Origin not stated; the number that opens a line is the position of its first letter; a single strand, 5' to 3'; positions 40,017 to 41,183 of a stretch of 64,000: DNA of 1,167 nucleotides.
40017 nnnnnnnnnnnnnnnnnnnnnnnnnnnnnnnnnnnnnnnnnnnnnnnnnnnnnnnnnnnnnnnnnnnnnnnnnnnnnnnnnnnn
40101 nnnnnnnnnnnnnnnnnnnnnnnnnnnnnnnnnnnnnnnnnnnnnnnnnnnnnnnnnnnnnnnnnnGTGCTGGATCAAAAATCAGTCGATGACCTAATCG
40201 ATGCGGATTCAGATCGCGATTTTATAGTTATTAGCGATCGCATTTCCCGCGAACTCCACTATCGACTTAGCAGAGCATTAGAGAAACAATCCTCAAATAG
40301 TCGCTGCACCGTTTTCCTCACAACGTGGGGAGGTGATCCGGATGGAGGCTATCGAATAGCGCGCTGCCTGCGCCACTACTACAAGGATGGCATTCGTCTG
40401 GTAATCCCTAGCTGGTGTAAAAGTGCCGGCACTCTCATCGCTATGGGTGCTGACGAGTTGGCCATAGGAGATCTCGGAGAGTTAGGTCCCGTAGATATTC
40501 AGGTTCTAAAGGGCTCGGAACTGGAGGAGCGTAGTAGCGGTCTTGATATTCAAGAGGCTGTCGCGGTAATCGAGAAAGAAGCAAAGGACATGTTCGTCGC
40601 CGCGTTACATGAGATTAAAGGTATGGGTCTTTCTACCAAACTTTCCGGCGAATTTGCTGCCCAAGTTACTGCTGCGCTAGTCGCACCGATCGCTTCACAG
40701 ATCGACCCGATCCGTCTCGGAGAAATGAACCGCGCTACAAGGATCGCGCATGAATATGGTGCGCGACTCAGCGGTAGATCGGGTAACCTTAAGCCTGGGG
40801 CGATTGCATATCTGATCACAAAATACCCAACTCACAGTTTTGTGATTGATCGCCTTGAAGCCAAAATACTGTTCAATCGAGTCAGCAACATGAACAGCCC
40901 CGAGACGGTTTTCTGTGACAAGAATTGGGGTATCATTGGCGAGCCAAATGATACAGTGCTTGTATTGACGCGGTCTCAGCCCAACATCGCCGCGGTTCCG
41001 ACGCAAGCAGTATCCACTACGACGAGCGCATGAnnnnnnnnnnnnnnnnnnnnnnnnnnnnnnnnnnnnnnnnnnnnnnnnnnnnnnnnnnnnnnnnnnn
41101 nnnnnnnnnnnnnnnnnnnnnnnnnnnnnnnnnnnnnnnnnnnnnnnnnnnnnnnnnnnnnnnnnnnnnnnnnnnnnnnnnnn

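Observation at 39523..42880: Right-end prophage cargo island: ClpP/SppA-fold serine protease + coupled 65-aa protein, convergent with an XRE-HTH / ImmA(IrrE) metallopeptidase pair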

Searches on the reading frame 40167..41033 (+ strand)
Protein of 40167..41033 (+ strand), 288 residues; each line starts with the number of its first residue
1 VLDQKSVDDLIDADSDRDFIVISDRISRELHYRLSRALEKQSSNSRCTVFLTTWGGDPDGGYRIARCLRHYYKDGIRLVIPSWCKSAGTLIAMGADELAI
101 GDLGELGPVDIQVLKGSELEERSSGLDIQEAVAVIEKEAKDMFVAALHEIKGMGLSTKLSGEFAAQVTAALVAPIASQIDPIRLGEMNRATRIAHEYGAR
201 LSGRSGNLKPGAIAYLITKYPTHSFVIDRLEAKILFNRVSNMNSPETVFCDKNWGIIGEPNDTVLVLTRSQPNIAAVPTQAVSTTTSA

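Call 3: search_protein_families(library=pfam, proteins=[window:40167-41033:+], max_evalue=1)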
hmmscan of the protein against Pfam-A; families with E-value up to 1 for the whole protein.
window:40167-41033:+ (288 aa): 2 families
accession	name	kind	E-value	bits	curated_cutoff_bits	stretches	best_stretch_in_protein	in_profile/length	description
PF01972.22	SDH_protease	-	5.6e-07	29.3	31.3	1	34-114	81-160/286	ClpP-like SDH-type serine proteinase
PF25145.1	NfeD1b_N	-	2e-05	24.7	40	1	20-145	5-131/189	NfeD1b, N-terminal domain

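Call 4: search_protein_families(library=padloc, proteins=[window:40167-41033:+], max_evalue=1)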
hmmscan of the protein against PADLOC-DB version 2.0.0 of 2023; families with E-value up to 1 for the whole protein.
window:40167-41033:+ (288 aa): 0 families

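Call 6: search_protein_families(library=phrogs, proteins=[window:40167-41033:+], max_evalue=0.1)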
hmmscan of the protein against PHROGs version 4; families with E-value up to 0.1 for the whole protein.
window:40167-41033:+ (288 aa): 5 families
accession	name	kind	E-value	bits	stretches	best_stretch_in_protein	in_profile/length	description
phrog_21683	-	unknown function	4.1e-73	247.3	1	15-243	5-237/337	-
phrog_11747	-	unknown function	1.4e-20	74.6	1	26-195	44-187/290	-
phrog_1684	-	head and packaging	1.2e-05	26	1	9-106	32-133/284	head maturation protease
phrog_26024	-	other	0.001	19.5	1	34-96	52-111/202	protease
phrog_30575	-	unknown function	0.016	16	1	9-96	26-111/198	-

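Call 7: search_protein_families(library=ncbifam, proteins=[window:40167-41033:+], max_evalue=0.1)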
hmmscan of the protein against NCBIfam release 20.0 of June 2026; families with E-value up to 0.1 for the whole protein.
window:40167-41033:+ (288 aa): 3 families
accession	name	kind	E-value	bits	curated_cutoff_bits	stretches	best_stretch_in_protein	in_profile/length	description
NF047768.1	Clp_like_SDH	equivalog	9.2e-09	35.1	250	1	34-115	68-148/260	SDH family Clp fold serine proteinase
NF045542.1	Clp_rel_HeadMat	equivalog_domain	0.00021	21.3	120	1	32-101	21-90/165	head maturation protease, ClpP-related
NF011089.0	PRK14512.1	equivalog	0.012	15.3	251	1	19-96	30-109/200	ATP-dependent Clp protease proteolytic subunit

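Call 13: find_homologous_proteins(query=window:40167-41030:+)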
Query window:40167-41030:+ (288 aa): 430 proteins with E <= 0.001 among 1751 candidates; the best 120 are listed.
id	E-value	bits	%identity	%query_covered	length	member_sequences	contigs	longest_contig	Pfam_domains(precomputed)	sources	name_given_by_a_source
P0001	5.3e-186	634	100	100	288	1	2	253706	PF01972.22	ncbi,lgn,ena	-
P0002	1.3e-98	348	60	93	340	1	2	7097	PF01972.22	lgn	-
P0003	9.3e-95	335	61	91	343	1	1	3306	PF01972.22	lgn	-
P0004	4.7e-93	330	63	87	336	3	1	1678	-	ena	-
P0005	1.3e-92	328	55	98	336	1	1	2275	-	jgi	jgi:Serine dehydrogenase proteinase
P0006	2.3e-92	327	58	90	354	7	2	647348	-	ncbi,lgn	ncbi:MAG: SDH family Clp fold serine proteinase [Stenotrophomonas geniculata]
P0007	3.2e-92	327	57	90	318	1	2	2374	PF01972.22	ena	-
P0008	3.5e-91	324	57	92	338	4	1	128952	PF01972.22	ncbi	ncbi:SDH family Clp fold serine proteinase [Lysobacter olei]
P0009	1.0e-90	322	59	87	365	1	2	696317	-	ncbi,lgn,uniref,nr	ncbi:MAG: hypothetical protein J0I01_05900 [Stenotrophomonas nitritireducens]|uniref:SDH family Clp 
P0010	1.6e-90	321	59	88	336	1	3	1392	PF01972.22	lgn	-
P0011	2.1e-90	321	58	93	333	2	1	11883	PF25145.2,PF01972.22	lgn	-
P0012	2.4e-90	321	60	87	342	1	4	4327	PF01972.22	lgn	-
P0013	3.6e-90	320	60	86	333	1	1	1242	PF01972.22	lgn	-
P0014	3.6e-90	320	55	95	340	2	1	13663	PF01972.22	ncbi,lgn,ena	-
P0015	6.2e-90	319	56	92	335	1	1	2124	PF01972.22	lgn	-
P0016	6.8e-90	319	57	88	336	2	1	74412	PF01972.22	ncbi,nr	ncbi:hypothetical protein CSC75_16275 [Pseudoxanthomonas wuyuanensis]|nr:hypothetical protein CSC75_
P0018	1.9e-89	318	57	95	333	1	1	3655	PF25145.2,PF01972.22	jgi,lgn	-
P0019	2.1e-89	318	55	91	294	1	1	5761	PF01972.22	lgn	-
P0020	4.4e-89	317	55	91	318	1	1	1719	PF01972.22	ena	-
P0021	6.8e-89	316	56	91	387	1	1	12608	PF01972.22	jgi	-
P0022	9.1e-89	316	55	92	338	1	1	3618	PF25145.2,PF01972.22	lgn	-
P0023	1.1e-88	315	57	90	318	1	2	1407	PF01972.22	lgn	-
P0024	1.9e-88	315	58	90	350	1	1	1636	PF01972.22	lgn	-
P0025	2.0e-88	314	56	93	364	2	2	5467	PF01972.22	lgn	-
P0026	2.5e-88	314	57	89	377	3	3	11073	PF01972.22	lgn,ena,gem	-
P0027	4.1e-88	313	58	86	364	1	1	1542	PF01972.22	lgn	-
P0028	7.3e-88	313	58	88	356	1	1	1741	PF01972.22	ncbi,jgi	jgi:hypothetical protein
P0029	1.2e-87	312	55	95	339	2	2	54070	PF01972.22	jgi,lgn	-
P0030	1.3e-87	312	55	94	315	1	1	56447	PF25145.2,PF01972.22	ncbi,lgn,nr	ncbi:TPA: hypothetical protein UMT86_000907 [Stenotrophomonas maltophilia]|nr:hypothetical protein [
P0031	2.0e-87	311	54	97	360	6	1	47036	PF01972.22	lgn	-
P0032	4.0e-87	310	58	85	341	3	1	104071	PF01972.22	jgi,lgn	-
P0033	4.3e-87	310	57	89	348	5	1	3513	PF01972.22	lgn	-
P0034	4.7e-87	310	61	84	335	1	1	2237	PF25145.2,PF01972.22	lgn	-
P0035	5.1e-87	310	56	92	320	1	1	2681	PF25145.2,PF01972.22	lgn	-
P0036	6.0e-87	310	57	88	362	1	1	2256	PF01972.22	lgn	-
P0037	6.6e-87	310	56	88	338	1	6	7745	PF01972.22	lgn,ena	-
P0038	6.6e-87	310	56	86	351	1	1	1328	PF01972.22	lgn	-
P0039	8.6e-87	309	53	97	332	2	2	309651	PF01972.22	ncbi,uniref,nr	ncbi:hypothetical protein GCM10027084_02170 [Pseudoxanthomonas sangjuensis]|uniref:SDH family Clp fo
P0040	9.3e-87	309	55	95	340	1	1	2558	PF01972.22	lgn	-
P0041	1.0e-86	309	57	90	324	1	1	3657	PF01972.22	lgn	-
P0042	1.4e-86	308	56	90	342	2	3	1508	PF01972.22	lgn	-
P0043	1.6e-86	308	57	87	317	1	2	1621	PF01972.22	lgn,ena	-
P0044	1.8e-86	308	57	93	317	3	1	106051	PF25145.2,PF01972.22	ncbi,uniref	ncbi:SDH family Clp fold serine proteinase [Stenotrophomonas maltophilia]|uniref:SDH family Clp fold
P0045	1.8e-86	308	58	88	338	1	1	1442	PF01972.22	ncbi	-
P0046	1.8e-86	308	56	90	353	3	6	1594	PF01972.22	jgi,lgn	-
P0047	2.0e-86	308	55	90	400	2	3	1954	PF01972.22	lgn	-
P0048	4.2e-86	307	57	88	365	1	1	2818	PF01972.22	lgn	-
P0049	8.3e-86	306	57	86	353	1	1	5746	PF01972.22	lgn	-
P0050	8.5e-86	306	57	86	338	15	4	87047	PF01972.22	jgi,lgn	jgi:Serine dehydrogenase proteinase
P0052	1.4e-85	305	55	94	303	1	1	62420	PF01972.22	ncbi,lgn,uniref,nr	ncbi:SDH family Clp fold serine proteinase [Dokdonella immobilis]|uniref:Serine dehydrogenase protei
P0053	3.0e-85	304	58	89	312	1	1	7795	PF01972.22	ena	-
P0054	5.3e-85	303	57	89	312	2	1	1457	PF01972.22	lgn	-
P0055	5.5e-85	303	56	88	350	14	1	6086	PF01972.22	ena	-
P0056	5.6e-85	303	52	98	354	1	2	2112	PF01972.22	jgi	jgi:Periplasmic serine proteases (ClpP class)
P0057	5.8e-85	303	57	88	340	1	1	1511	PF01972.22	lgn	-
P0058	7.2e-85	303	56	94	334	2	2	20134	PF01972.22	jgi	jgi:hypothetical protein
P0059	7.3e-85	303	56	91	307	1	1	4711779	PF01972.22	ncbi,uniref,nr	ncbi:hypothetical protein ELE36_00805 [Pseudolysobacter antarcticus]|uniref:SppA protein n=1 Tax=Pse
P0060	9.7e-85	302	58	86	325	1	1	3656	PF01972.22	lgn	-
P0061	1.3e-84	302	57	91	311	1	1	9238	PF01972.22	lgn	-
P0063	2.1e-84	301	51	97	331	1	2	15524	PF01972.22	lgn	-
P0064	2.5e-84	301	55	87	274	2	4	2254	PF01972.22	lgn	-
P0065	2.9e-84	301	58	85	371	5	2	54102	PF01972.22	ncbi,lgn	-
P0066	4.7e-84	300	58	88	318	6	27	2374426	PF01972.22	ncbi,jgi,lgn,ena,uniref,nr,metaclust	ncbi:SDH family Clp fold serine proteinase [Massilia timonae]|uniref:SppA protein n=1 Tax=Massilia t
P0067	5.4e-84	300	52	100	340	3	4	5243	PF01972.22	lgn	-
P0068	6.9e-84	300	57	86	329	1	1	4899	PF01972.22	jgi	jgi:hypothetical protein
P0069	8.9e-84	299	56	88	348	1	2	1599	PF01972.22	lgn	-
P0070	1.1e-83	299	57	88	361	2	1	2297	PF01972.22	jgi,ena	-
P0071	1.3e-83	299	56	88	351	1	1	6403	PF01972.22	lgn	-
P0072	1.4e-83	299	55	92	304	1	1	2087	PF01972.22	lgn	-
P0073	1.8e-83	298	57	85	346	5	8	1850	PF01972.22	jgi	-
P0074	2.4e-83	298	55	89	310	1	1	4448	PF01972.22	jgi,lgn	jgi:hypothetical protein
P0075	2.6e-83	298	56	91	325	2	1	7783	PF01972.22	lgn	-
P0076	3.2e-83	297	58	88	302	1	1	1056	PF01972.22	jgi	-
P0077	3.5e-83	297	53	94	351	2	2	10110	PF01972.22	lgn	-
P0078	4.8e-83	297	55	91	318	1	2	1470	PF01972.22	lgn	-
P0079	1.8e-82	295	56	88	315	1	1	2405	PF01972.22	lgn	-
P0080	2.0e-82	295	54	90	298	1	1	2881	PF01972.22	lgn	-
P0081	3.0e-82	294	57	90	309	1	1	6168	PF01972.22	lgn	-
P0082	3.9e-82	294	51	99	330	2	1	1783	PF01972.22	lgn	-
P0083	4.0e-82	294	56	93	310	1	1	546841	PF01972.22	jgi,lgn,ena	-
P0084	5.2e-82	293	56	90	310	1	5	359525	PF01972.22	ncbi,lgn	ncbi:MAG: hypothetical protein ACTHJO_04450 [Rhodanobacter sp.]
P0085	5.7e-82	293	59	87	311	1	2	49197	PF01972.22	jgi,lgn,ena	-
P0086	7.9e-82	293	53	90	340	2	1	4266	PF01972.22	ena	-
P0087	8.6e-82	293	55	88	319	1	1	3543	PF01972.22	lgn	-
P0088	1.0e-81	293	55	92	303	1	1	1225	PF01972.22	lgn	-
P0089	1.0e-81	292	58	89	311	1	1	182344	PF01972.22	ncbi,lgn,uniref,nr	ncbi:hypothetical protein [Collimonas sp. OK412]|uniref:SDH family Clp fold serine proteinase n=1 Ta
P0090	1.1e-81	292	55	92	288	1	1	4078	PF01972.22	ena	-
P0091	1.2e-81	292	54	88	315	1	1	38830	PF01972.22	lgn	-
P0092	1.5e-81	292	56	87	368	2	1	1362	PF01972.22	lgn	-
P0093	1.7e-81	292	55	93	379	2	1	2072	PF01972.22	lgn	-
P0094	3.9e-81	291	58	84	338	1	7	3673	PF01972.22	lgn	-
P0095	4.1e-81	291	52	99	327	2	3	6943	PF01972.22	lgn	-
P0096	5.5e-81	290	55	90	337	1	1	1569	PF01972.22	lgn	-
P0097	7.1e-81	290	58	88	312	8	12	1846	PF01972.22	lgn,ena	-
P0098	1.6e-80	289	58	83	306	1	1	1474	PF01972.22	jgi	jgi:hypothetical protein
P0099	1.7e-80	289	54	95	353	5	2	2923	PF01972.22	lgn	-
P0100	1.9e-80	288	52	96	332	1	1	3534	PF01972.22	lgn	-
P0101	2.0e-80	288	57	87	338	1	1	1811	PF01972.22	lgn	-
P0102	2.5e-80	288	58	84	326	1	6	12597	PF01972.22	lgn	-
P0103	3.3e-80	288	55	86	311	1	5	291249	PF25145.2,PF01972.22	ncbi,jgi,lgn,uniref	ncbi:hypothetical protein [Silanimonas sp.]|jgi:hypothetical protein|uniref:SDH family Clp fold seri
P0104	4.0e-80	287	56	88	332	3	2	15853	PF01972.22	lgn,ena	-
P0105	5.8e-80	287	57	85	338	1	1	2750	PF01972.22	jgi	jgi:hypothetical protein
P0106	6.1e-80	287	56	87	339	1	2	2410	PF01972.22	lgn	-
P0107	7.2e-80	286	57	85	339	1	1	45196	PF01972.22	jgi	jgi:hypothetical protein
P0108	7.2e-80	286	52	90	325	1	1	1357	PF01972.22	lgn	-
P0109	1.2e-79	286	56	88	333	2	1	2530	PF01972.22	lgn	-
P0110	1.3e-79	286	54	92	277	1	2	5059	PF01972.22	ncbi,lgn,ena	-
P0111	1.5e-79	285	58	85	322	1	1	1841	PF01972.22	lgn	-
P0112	1.6e-79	285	51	90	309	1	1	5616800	PF01972.22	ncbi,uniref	ncbi:SDH family Clp fold serine proteinase [Piscinibacter sakaiensis]|uniref:SDH family Clp fold ser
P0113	1.8e-79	285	59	84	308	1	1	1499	PF01972.22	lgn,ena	-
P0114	2.3e-79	285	54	90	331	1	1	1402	PF00574.29,PF01972.22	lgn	-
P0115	2.5e-79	285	56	83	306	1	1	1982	PF01972.22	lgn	-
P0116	2.9e-79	284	49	95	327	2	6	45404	PF01972.22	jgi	jgi:hypothetical protein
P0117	3.0e-79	284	56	88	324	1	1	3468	PF01972.22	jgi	jgi:hypothetical protein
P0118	3.3e-79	284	51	90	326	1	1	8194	PF01972.22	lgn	-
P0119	3.7e-79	284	51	92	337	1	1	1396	PF01972.22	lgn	-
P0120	4.2e-79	284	57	85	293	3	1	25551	PF01972.22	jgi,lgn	jgi:hypothetical protein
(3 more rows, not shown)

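Call 14: search_dna_similar(query=window:40167-41030:+, collection=phages, mode=protein, max_rows=30)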
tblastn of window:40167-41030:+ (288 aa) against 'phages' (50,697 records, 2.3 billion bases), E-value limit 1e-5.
Records with a match: 2; places in all: 2; records where one place covers at least 80% of the query: 1.
Best place of each record, by identity: <60% 2.
By first word of the organism name: Klebsiella 1; Burkholderia 1.
By host as written in the record: Klebsiella pneumoniae ST13-OXA48 1; Burkholderia pseudomallei 1.
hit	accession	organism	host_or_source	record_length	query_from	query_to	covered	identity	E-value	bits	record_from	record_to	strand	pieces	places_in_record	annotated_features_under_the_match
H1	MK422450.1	Klebsiella phage ST13-OXA48phi12.4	Klebsiella pneumoniae ST13-OXA48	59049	16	252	82%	43.8%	5e-53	191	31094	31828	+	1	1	SppA protein | hypothetical protein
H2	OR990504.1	Burkholderia phage vB_HM387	Burkholderia pseudomallei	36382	18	246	80%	38.8%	2e-38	149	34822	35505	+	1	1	hypothetical protein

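Call 17: get_annotated_region(hit=H1, flank=6000)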
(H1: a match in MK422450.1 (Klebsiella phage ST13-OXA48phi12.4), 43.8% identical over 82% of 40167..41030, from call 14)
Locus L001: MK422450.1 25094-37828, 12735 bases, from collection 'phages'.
description: Klebsiella phage ST13-OXA48phi12.4, complete genome.
organism: Klebsiella phage ST13-OXA48phi12.4 (NCBI taxid 2510467)
taxonomy: Viruses; Duplodnaviria; Heunggongvirae; Uroviricota; Caudoviricetes
host: Klebsiella pneumoniae ST13-OXA48; source: -; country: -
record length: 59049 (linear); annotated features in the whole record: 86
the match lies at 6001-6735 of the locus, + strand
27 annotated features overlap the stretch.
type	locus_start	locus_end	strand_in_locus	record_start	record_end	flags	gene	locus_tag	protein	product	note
CDS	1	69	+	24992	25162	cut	-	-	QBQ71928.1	hypothetical protein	hypothetical protein HMPREF1308 02252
CDS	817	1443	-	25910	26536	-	-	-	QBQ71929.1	hypothetical protein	Hypothetical protein, DUF1440 domain-containing membrane protein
CDS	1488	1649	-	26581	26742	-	-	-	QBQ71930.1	hypothetical protein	-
CDS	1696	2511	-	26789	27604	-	-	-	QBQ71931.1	molecular chaperone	-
CDS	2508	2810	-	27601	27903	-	-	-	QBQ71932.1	hypothetical protein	hypothetical protein prophage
CDS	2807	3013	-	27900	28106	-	-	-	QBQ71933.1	hypothetical protein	-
CDS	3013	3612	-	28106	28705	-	-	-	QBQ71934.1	hypothetical protein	Hypothetical protein, DUF1367 family protein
CDS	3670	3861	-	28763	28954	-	-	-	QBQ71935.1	hypothetical protein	-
CDS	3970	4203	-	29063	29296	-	-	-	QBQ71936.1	DNA damage inducible protein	DNA-damage-inducible protein I (DinI)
CDS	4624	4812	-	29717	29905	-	-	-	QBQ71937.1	hypothetical protein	-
CDS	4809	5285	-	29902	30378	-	-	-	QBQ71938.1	ImmA/IrrE family metallo-endopeptidase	-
CDS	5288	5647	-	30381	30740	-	-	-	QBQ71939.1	XRE family transcriptional regulator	-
CDS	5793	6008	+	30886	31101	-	-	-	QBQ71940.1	hypothetical protein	-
CDS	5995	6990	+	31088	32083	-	-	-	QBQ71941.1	SppA protein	-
CDS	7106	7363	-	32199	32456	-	-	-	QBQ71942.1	hypothetical protein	-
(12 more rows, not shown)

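Call 18: get_annotated_region(hit=H2, flank=6000)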
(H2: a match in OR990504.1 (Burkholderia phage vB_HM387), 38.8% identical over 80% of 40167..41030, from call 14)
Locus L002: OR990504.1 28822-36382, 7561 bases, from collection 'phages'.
description: Burkholderia phage vB_HM387, complete genome.
organism: Burkholderia phage vB_HM387 (NCBI taxid 3108087)
taxonomy: Viruses; Duplodnaviria; Heunggongvirae; Uroviricota; Caudoviricetes; Peduoviridae; Tigrvirus
host: Burkholderia pseudomallei; source: hemoculture; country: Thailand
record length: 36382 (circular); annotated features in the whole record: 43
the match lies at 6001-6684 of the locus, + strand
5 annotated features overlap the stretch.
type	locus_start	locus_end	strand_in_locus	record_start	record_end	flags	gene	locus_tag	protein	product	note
CDS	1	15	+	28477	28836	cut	-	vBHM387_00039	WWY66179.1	hypothetical protein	-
CDS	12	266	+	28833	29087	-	-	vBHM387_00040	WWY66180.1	DNA primase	-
CDS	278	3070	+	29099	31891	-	-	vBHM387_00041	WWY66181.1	DNA primase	-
CDS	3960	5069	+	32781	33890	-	-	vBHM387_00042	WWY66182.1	integrase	-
CDS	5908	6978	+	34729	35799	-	-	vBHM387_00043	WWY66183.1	hypothetical protein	-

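Call 21: find_related_loci(query=A1, collection=genome_contigs, flank=8000)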
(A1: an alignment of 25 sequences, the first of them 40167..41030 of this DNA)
Query A1 (288 aa) in genome_contigs; peptide patterns used: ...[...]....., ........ (x = any residue, [..] = any of these).
158 stretches matched a pattern; 94 encode a relative of the query (tblastn E <= 1e-3); the best 80 are kept; 80 distinct loci.
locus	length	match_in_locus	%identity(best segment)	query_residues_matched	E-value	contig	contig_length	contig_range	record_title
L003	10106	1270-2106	55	1-273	2e-98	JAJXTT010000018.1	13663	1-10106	MAG: Proteobacteria bacterium isolate BP4.bin64 NODE_5646_length_13663_cov_9.132609, whole genome shotgun sequence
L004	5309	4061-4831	56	5-262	4e-97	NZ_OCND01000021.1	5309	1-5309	Pseudoxanthomonas wuyuanensis strain CGMCC 1.10978, whole genome shotgun sequence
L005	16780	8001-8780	57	4-263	9e-92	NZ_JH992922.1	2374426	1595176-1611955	Massilia timonae CCUG 45783 supercont1.1, whole genome shotgun sequence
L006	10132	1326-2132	55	4-273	9e-89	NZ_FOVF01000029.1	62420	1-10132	Dokdonella immobilis strain CGMCC 1.7659, whole genome shotgun sequence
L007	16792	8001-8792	51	4-262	6e-88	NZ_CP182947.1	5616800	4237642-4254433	Piscinibacter sakaiensis strain 201-F6 chromosome, complete genome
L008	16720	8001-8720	58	18-257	9e-87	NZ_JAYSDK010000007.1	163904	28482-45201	MAG: Zoogloea sp. isolate ZZ2_ZZA245_bin.71 NODE_69_length_163904_cov_17.268802, whole genome shotgun sequence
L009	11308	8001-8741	55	4-250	2e-85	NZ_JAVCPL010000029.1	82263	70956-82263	Cupriavidus ulmosensis strain CV2 NODE_29_length_82263_cov_20.468710, whole genome shotgun sequence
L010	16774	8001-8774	53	4-257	1e-85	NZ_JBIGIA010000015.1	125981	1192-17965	Pelomonas nitida strain BYS96W NODE_15_length_125981_cov_46.758045, whole genome shotgun sequence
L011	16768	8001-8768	50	4-260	7e-84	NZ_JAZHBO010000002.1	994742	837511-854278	Aquilutibacter rugosus strain FXH3W NODE_2_length_994742_cov_111.484014, whole genome shotgun sequence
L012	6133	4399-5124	54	13-254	1e-83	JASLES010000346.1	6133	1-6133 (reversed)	MAG: Silvimonas sp. isolate SHSU.bins.237 k141_11133944, whole genome shotgun sequence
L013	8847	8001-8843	50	14-288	7e-82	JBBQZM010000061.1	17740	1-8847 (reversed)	MAG: Burkholderiales bacterium isolate Co_metawrap_2225 Cmw_2225_k141_7632801_length_17740_cov_27.0000, whole genome sho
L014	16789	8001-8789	51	3-265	7e-81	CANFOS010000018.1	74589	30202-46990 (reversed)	MAG: Comamonadaceae bacterium isolate Jr-14may18-246 genome assembly, contig: Jr-14may18-C516, whole genome shotgun sequ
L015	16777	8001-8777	57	5-262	1e-89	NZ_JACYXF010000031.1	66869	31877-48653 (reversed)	Noviherbaspirillum malthae strain CC-AFH3 Scaffold30_1, whole genome shotgun sequence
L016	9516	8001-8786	48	6-267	9e-76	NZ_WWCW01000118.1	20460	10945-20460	Duganella vulcania strain FT82W NODE_118_length_20460_cov_24.708307_118, whole genome shotgun sequence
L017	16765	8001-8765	48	14-266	3e-71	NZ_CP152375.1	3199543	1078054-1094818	Neisseria sp. Ec49-e6-T10 chromosome, complete genome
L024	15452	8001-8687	48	18-251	5e-63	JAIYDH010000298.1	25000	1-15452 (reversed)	MAG: Rubrivivax sp. isolate H1_MAG_00028 pond_H1_MAG_00028_000000000330, whole genome shotgun sequence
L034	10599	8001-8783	43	12-272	1e-57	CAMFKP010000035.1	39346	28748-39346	MAG: uncultured Aeromonadaceae bacterium isolate SRR12456162_bin.3_metaWRAP_v1.3_MAG genome assembly, contig: ERZ1228996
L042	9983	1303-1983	43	18-245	6e-56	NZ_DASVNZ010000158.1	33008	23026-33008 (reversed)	MAG: Roseateles sp. isolate SMAG_U3140 k141_204644, whole genome shotgun sequence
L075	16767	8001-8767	40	18-272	4e-46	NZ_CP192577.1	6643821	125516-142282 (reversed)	Roseateles chitinivorans strain P36 chromosome, complete genome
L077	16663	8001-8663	40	18-239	1e-45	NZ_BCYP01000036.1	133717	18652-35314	Mitsuaria chitosanitabida ATCC BAA-476 = NBRC 102408, whole genome shotgun sequence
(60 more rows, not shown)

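Call 22: find_related_loci(query=A1, collection=viral_contigs, flank=8000)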
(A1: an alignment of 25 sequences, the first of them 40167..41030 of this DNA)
Query A1 (288 aa) in viral_contigs; peptide patterns used: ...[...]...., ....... (x = any residue, [..] = any of these).
153 stretches matched a pattern; 93 encode a relative of the query (tblastn E <= 1e-3); the best 80 are kept; 80 distinct loci.
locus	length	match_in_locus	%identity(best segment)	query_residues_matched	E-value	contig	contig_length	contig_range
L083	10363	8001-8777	58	2-260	8e-100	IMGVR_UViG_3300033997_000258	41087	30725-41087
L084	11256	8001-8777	58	2-260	8e-100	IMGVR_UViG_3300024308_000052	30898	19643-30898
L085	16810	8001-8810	56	6-273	2e-97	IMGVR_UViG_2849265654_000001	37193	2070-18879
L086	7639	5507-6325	55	5-278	1e-95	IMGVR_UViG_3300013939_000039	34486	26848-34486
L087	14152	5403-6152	59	10-259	3e-89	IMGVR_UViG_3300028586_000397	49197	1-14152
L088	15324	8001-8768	56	7-262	5e-89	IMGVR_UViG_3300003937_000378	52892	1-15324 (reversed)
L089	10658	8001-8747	57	14-262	1e-88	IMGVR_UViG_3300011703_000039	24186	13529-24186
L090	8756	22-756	57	6-250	7e-88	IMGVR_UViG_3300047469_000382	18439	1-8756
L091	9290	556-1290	57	10-254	3e-87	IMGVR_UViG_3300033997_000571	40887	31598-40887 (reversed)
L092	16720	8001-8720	53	4-239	5e-79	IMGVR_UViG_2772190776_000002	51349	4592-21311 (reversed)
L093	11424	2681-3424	52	16-262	6e-78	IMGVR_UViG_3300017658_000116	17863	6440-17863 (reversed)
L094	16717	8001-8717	52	17-254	2e-75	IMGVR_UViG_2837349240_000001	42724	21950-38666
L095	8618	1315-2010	49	14-248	6e-69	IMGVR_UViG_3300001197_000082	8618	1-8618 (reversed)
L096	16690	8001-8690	49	20-246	3e-68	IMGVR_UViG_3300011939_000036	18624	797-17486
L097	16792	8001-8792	46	1-261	3e-63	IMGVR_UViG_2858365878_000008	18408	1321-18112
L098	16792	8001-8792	46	1-261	3e-63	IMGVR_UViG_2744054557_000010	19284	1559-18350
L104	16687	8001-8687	48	15-240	7e-63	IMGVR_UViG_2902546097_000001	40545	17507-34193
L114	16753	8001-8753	46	19-258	5e-59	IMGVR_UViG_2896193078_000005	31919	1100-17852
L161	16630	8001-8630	45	32-240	3e-53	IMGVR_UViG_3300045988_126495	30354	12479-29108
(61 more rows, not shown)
